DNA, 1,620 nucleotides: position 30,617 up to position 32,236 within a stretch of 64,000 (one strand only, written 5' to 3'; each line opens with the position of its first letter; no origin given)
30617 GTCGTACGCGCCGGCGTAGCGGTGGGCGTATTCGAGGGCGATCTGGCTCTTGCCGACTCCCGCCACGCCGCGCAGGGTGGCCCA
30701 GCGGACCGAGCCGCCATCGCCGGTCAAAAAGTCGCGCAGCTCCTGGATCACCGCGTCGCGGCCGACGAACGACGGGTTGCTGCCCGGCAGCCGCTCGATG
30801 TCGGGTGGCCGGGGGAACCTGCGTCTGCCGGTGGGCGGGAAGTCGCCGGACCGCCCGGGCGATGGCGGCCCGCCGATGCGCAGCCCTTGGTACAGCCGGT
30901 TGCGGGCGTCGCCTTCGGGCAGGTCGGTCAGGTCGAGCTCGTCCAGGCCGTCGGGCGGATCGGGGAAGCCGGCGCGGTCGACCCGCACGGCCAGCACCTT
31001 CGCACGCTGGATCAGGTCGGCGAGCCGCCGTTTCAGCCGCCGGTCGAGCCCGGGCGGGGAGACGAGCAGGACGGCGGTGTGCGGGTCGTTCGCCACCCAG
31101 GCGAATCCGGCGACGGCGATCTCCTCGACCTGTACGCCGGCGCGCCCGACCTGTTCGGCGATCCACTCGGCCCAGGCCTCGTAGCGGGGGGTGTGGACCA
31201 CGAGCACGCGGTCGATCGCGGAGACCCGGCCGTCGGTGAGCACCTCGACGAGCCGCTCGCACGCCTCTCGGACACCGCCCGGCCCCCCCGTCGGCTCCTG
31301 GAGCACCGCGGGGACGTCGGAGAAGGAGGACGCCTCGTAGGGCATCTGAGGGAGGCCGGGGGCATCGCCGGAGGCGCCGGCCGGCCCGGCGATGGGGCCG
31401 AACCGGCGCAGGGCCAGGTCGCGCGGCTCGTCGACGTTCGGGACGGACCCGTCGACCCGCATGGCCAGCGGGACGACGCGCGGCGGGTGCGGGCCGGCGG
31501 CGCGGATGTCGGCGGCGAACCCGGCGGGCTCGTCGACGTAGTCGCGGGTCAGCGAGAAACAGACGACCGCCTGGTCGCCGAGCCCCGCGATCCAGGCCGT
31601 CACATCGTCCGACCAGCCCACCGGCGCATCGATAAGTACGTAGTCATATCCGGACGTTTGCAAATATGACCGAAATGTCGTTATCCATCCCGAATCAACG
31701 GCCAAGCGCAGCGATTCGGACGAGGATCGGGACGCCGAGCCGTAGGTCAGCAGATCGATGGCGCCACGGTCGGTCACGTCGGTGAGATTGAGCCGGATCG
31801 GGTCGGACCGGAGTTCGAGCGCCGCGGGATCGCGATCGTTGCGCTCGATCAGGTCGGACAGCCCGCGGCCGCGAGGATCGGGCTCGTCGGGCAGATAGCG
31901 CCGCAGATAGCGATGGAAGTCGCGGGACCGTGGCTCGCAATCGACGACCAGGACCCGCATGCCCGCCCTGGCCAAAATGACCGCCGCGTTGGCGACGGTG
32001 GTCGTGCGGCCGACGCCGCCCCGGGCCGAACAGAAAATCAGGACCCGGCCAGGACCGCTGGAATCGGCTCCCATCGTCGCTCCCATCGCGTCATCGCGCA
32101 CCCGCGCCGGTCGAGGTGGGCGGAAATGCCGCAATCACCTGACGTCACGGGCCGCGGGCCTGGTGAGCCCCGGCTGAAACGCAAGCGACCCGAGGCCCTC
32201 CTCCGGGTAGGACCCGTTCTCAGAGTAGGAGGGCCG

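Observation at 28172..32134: Four-module STAND protein: ParA-like + TIR-like + NB-ARC + TPR in one 1320-aa chain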

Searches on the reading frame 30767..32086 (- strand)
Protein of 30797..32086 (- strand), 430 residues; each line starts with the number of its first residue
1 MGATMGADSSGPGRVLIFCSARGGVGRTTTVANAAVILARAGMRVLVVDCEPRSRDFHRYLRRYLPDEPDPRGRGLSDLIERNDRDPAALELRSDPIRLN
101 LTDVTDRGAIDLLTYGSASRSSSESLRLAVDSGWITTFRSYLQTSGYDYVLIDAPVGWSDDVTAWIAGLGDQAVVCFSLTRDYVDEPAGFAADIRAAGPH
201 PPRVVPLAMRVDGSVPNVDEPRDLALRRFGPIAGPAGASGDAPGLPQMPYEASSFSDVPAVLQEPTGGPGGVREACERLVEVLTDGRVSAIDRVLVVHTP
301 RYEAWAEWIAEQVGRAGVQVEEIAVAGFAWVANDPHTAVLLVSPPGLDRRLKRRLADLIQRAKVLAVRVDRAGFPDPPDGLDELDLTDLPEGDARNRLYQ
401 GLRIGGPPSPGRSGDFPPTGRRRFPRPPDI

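Call 13: find_homologous_proteins(query=window:30797-32086:-)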
Query window:30797-32086:- (430 aa): 2 proteins with E <= 0.001 among 8000 candidates.
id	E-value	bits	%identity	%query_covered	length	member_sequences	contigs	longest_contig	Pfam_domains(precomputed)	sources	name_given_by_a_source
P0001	3.6e-4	38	29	33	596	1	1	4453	PF00142.25,PF10609.16,PF02374.22,PF00448.29,PF00931.29,PF13191.13,PF02562.23,PF01583.27,PF01695.24,PF01656.30,PF13614.13,PF24883.3,PF06564.19,PF03308.23,PF25199.2,PF13481.13,PF20720.4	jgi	-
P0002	3.7e-4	38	34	33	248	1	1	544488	PF00142.25,PF10609.16,PF01656.30,PF13614.13,PF09140.18,PF06564.19,PF02374.22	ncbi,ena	-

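Call 23: search_protein_representatives(protein=window:30797-32086:-)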
Query: 430 residues. Proteins with E-value up to 0.001 (for the whole library): 2091; up to 1e-10: 512; up to 1e-30: 7. The best 150 are listed.
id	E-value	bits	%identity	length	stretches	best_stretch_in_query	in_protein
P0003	9.0e-43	163.1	41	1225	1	12-428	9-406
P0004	1.9e-41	158.8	37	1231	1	12-429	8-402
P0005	8.9e-38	146.7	37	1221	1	31-430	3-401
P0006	4.6e-37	144.3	41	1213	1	7-424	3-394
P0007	1.9e-35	139.0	38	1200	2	133-412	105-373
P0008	1.8e-33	132.5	34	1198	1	30-428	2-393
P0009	4.2e-33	131.3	37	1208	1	14-417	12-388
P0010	6.7e-30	120.7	41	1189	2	142-424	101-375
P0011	9.3e-28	113.7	36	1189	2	12-309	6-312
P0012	7.6e-26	107.4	37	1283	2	13-292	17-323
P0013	1.8e-24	102.8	32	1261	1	8-424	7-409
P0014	5.7e-24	101.2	33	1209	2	145-427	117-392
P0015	7.2e-24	100.8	36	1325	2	136-425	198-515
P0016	9.7e-24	100.4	39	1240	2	143-428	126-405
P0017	1.3e-23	100.0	35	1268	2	9-292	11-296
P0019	3.8e-23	98.5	37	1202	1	16-391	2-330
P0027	2.4e-21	92.5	32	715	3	13-181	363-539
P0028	3.2e-21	92.1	36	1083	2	143-294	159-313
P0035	7.5e-21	90.9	37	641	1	11-291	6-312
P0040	1.4e-20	90.0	33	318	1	10-290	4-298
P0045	3.9e-20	88.6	33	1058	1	12-294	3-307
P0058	1.7e-19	86.4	36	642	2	143-292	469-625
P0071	1.2e-18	83.6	35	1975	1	8-289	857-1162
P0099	1.5e-17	80.1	31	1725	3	144-291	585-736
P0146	3.8e-16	75.4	30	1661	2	12-292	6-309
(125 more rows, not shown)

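Call 42: predict_structure(alignment_id=A2)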
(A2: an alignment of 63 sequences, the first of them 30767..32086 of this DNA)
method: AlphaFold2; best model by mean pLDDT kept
length: 440 residues; sequences in the alignment: 63
mean_pLDDT: 85.5   pTM: 0.85
mean pLDDT of the five models: 85.5, 84.1, 83.7, 83.6, 83.5
residues with pLDDT >= 90: 232; 70-90: 153; 50-70: 40; < 50: 15
segments of 3 or more residues with pLDDT < 50: 1-7, 238-241, 410-413
pLDDT, mean of each block of 10 residues (from residue 1): 44 95 95 95 94 84 88 81 86 87 88 84 88 93 95 96 96 97 96 94 95 85 95 66 80 83 85 93 88 89 93 88 85 67 75 87 89 83 92 91 67 52 84 72
secondary structure, 60 per line:
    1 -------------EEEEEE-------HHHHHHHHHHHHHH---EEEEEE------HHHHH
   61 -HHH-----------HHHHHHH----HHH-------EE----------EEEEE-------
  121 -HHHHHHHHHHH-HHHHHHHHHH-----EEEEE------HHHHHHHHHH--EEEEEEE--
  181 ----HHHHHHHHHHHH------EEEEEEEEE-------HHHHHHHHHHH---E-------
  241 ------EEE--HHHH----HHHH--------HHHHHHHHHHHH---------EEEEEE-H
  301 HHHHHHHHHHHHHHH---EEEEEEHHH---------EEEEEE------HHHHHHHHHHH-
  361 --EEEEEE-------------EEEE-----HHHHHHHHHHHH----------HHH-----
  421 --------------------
elements in order: E14-19 H27-40 E44-49 H56-60 H76-82 E109-113 H122-132 H134-143 E149-153 H160-169 E172-178 H185-196 E203-211 H219-229 E247-249 H252-255 H260-263 H272-283 E293-298 H300-315 E319-324 E337-342 H349-359 E363-368 E382-385 H391-402

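Call 50: fold_search(model_id=the predicted structure, library=pdb)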
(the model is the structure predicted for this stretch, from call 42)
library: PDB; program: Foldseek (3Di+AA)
matches with E <= 10: 1623; with E <= 0.001: 290
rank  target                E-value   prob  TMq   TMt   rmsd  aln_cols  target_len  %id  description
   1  1hyq                  1.7e-09  1.00  0.43  0.77   4.2       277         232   16  MIND BACTERIAL CELL DIVISION REGULATOR FROM A. FULGIDUS (released 2001-03-14)
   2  4rz2_B                4.2e-09  1.00  0.44  0.72   4.8       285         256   18  Crystal structure of the MinD-like ATPase FlhG (released 2015-03-04)
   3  4v02_A                6.4e-09  1.00  0.42  0.71   4.3       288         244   18  MinC:MinD cell division protein complex, Aquifex aeolicus (released 2015-01-14)
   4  4v02_B                1.5e-08  1.00  0.42  0.72   4.4       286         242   18  MinC:MinD cell division protein complex, Aquifex aeolicus (released 2015-01-14)
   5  1wcv                  2.9e-08  1.00  0.43  0.73   4.2       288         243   22  Structure of the bacterial chromosome segregation protein Soj (released 2005-01-12)
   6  2bek_B                3.7e-08  1.00  0.43  0.74   4.1       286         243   23  Structure of the bacterial chromosome segregation protein Soj (released 2005-01-12)
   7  3ea0_A                3.9e-08  1.00  0.42  0.71   4.9       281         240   17  Crystal Structure of ParA Family ATPase from Chlorobium tepidum TLS (released 2008-09-23)
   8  8jmj_A                4.7e-08  1.00  0.46  0.72   4.7       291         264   16  Structure of Helicobacter pylori Soj-DNA-Spo0J complex (released 2024-05-29)
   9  2bek_A                5.0e-08  1.00  0.43  0.74   4.1       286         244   23  Structure of the bacterial chromosome segregation protein Soj (released 2005-01-12)
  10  6uyk_B                5.0e-08  1.00  0.42  0.64   5.1       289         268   17  Dark-operative protochlorophyllide oxidoreductase in the nucleotide-free form. (released 2020-12-02)
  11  4rz3_A                6.3e-08  1.00  0.42  0.71   5.6       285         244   16  Crystal structure of the MinD-like ATPase FlhG (released 2015-03-04)
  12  6non_A                7.1e-08  1.00  0.45  0.72   4.0       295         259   17  Structure of Cyanthece apo McdA (released 2019-04-24)
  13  9a6n_A                7.1e-08  1.00  0.43  0.70   5.2       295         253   17  Integrative model of SOJ-NRDR by crosslinking MS and deep learning (released 2024-09-18)
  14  1vcn                  7.5e-08  1.00  0.29  0.26  16.9       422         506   14  Crystal Structure of T.th. HB8 CTP synthetase complex with Sulfate anion (released 2004-08-31)
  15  3ea0_B                8.0e-08  1.00  0.41  0.69   4.5       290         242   16  Crystal Structure of ParA Family ATPase from Chlorobium tepidum TLS (released 2008-09-23)
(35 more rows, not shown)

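Call 53: find_encoding_contigs(protein=P0019, flank=8000, max_places=1)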
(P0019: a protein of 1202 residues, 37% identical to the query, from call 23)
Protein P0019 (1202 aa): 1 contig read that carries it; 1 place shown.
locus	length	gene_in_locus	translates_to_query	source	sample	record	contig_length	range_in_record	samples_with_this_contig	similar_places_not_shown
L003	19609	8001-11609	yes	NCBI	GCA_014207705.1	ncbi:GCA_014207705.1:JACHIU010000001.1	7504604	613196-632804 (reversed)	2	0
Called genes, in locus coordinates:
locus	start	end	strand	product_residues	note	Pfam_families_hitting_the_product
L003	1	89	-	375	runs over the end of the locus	-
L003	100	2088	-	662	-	PF20720:nSTAND3 (weak)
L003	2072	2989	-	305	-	-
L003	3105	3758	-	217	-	PF00027:cNMP_binding, PF13545:HTH_Crp_2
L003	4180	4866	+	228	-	PF08713:DNA_alkylation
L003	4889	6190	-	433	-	-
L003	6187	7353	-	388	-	PF13353:Fer4_12 (faint), PF04055:Radical_SAM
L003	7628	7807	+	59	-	PF27839:FxSxx-COOH (weak)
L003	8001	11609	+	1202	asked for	PF01656:CbiA (weak), PF13374:TPR_10 (faint), PF13614:AAA_31 (faint), PF25199:nSTAND_NTPase5 (faint), PF13424:TPR_12 (weak)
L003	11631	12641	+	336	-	-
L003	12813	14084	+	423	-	-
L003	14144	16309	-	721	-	-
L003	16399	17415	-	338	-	-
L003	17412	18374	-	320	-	-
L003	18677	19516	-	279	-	PF01209:Ubie_methyltran, PF13847:Methyltransf_31, PF08241:Methyltransf_11, PF08242:Methyltransf_12, PF13649:Methyltransf_25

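Call 66: find_encoding_contigs(protein=P0016, flank=8000, max_places=1)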
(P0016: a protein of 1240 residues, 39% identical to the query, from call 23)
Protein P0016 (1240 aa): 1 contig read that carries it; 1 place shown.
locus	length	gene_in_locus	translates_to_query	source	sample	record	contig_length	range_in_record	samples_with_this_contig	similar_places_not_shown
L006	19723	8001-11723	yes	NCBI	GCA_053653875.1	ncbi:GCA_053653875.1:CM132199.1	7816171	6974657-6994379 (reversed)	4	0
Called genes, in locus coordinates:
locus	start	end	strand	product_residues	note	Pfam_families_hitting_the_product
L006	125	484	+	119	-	-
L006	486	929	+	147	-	-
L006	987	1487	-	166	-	PF00583:Acetyltransf_1, PF13673:Acetyltransf_10, PF13508:Acetyltransf_7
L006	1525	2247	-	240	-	PF04542:Sigma70_r2 (weak)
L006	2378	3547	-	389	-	PF03009:GDPD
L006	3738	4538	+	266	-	PF01553:Acyltransferase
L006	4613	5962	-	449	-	-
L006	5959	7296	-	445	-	PF04055:Radical_SAM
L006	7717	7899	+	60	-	PF27839:FxSxx-COOH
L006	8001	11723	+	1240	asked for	PF00931:NB-ARC (faint), PF13191:AAA_16 (weak), PF13374:TPR_10 (faint), PF13424:TPR_12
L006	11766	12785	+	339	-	-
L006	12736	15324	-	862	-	-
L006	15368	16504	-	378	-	-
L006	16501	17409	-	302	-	-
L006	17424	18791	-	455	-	-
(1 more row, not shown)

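Call 76: search_protein_families(library=pfam, proteins=[P0027, P0028, P0035, P0040, P0045, P0058, P0071, P0099, P0146], max_evalue=0.00001)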
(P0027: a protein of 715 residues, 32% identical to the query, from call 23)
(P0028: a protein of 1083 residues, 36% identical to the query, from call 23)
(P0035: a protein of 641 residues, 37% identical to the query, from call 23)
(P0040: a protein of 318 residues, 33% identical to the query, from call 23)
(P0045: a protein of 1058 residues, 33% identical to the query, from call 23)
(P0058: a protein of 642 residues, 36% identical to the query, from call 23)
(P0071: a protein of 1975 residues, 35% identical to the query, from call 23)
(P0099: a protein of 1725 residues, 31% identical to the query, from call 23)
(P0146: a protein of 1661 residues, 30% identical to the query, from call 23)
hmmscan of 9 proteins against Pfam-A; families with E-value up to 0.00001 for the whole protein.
P0027 (715 aa): 8 families
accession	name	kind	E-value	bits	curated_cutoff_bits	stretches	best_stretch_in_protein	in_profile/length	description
PF13614.12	AAA_31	-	4.6e-27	95.5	27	2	363-402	1-40/177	AAA domain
PF01656.29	CbiA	-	2.4e-17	63.5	25.4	2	366-582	1-91/125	CobQ/CobB/MinD/ParA nucleotide binding domain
PF10609.15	ParA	-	1.1e-11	45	27.1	0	364-407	4-47/246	NUBPL iron-transfer P-loop NTPase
PF06564.18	CBP_BcsQ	-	1.4e-11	44.8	21.3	0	365-400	3-38/234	Cellulose biosynthesis protein BcsQ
PF07015.17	VirC1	-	3e-11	43.5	24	0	364-405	2-43/231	VirC1 protein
PF00142.24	Fer4_NifH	-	5.5e-08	33.1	25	0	365-412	2-48/271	4Fe-4S iron sulfur cluster binding proteins, NifH/frxC family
PF09140.17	MipZ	-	1.6e-07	31.3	20.7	0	9-81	2-74/262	ATPase MipZ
PF02374.21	ArsA_ATPase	-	2.4e-06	27.4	24.3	0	367-401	4-38/305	Anion-transporting ATPase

P0028 (1083 aa): 3 families
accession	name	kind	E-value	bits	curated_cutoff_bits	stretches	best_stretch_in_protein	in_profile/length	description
PF05729.18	NACHT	-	1.1e-10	42.1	26.7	1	598-755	1-161/167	NACHT domain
PF13614.12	AAA_31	-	1.1e-07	32.4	27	0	4-42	2-40/177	AAA domain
PF01656.29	CbiA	-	1.4e-06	28.7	25.4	1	7-144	2-54/125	CobQ/CobB/MinD/ParA nucleotide binding domain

P0035 (641 aa): 4 families
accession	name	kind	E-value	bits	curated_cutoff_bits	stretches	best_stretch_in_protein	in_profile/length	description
PF18181.6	SLATT_1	-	1.2e-13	51.6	26.3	1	508-625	1-117/122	SMODS and SLOG-associating 2TM effector domain 1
PF14015.11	DUF4231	-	3.5e-12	47.1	24.7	1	367-467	4-101/103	Protein of unknown function (DUF4231)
PF18184.6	SLATT_3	-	1.5e-09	38.8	26.3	1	374-483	16-125/155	SMODS and SLOG-associating 2TM effector domain 3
PF13614.12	AAA_31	-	2.5e-07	31.3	27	0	9-47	2-40/177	AAA domain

P0040 (318 aa): 4 families
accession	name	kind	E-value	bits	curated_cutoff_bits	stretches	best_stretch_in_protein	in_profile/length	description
PF13614.12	AAA_31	-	6.2e-11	43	27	1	8-47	2-41/177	AAA domain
PF10609.15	ParA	-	8.7e-09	35.6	27.1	1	9-55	5-51/246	NUBPL iron-transfer P-loop NTPase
PF01656.29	CbiA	-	4.5e-08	33.5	25.4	1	10-201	1-67/125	CobQ/CobB/MinD/ParA nucleotide binding domain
PF09140.17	MipZ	-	3.8e-06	26.9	20.7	0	10-56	3-49/262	ATPase MipZ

P0045 (1058 aa): 2 families
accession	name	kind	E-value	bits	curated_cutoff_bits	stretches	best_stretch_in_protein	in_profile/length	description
PF13614.12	AAA_31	-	2.2e-07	31.4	27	0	5-43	2-40/177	AAA domain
PF05729.18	NACHT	-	1.1e-06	29.1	26.7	1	577-724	3-160/167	NACHT domain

P0058 (642 aa): 1 family
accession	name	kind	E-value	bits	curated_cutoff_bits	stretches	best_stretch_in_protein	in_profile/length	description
PF13614.12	AAA_31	-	1.7e-07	31.8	27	0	317-355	2-40/177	AAA domain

P0071 (1975 aa): 6 families
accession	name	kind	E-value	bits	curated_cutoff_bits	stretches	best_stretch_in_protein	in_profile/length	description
PF13424.12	TPR_12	-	1.2e-24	86.7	30.1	1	1771-1842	5-76/77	Tetratricopeptide repeat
PF13374.12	TPR_10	-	6.4e-14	51.9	27.5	0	1734-1766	9-41/42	Tetratricopeptide repeat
PF13676.11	TIR_2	-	4.4e-11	43.8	28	1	1191-1300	2-120/122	TIR domain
PF25199.1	nSTAND_NTPase5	-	3e-08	34.1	34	0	1350-1459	36-137/145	Novel STAND NTPase 5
PF05729.18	NACHT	-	2.9e-06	27.7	26.7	0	177-339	8-166/167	NACHT domain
PF13614.12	AAA_31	-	6.6e-06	26.6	27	0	863-900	2-39/177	AAA domain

P0099 (1725 aa): 6 families
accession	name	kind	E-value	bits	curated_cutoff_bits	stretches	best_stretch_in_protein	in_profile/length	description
PF13374.12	TPR_10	-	9.7e-34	114.8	27.5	1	1331-1370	3-42/42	Tetratricopeptide repeat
PF13424.12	TPR_12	-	1.6e-30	105.5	30.1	3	1462-1526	9-73/77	Tetratricopeptide repeat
PF13676.11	TIR_2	-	7.9e-12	46.2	28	0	68-156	28-112/122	TIR domain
PF13614.12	AAA_31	-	6.9e-08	33.1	27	0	417-455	2-40/177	AAA domain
PF13191.12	AAA_16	-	1.4e-07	32.6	32.6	1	900-1017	2-142/167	AAA ATPase domain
PF25000.1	DUF7779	-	9.1e-06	26.3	27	0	1141-1227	3-92/95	Domain of unknown function (DUF7779)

P0146 (1661 aa): 9 families
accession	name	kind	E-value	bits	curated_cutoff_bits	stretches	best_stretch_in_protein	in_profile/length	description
PF13424.12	TPR_12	-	1.7e-22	79.8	30.1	2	1506-1573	3-72/77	Tetratricopeptide repeat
PF12770.12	CHAT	-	1.6e-19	70.9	24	2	567-765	16-216/289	CHAT domain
PF13676.11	TIR_2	-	1.1e-14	55.4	28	1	337-452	5-121/122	TIR domain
PF17874.7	TPR_MalT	-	3.3e-10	40.2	45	1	1366-1541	19-196/336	MalT-like TPR region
PF13374.12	TPR_10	-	1.3e-09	38.1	27.5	0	1387-1417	3-33/42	Tetratricopeptide repeat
PF00515.34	TPR_1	-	1.6e-08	34.4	27.8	0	1548-1573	3-28/34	Tetratricopeptide repeat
PF13176.12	TPR_7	-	6.9e-08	32.4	27.9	0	1508-1542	1-35/36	Tetratricopeptide repeat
PF24885.1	TPR_NPHP3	-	4.9e-06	26.6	100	0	1380-1419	135-174/239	Nephrocystin-3 TPR domain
PF13614.12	AAA_31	-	8.2e-06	26.3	27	0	8-46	2-40/177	AAA domain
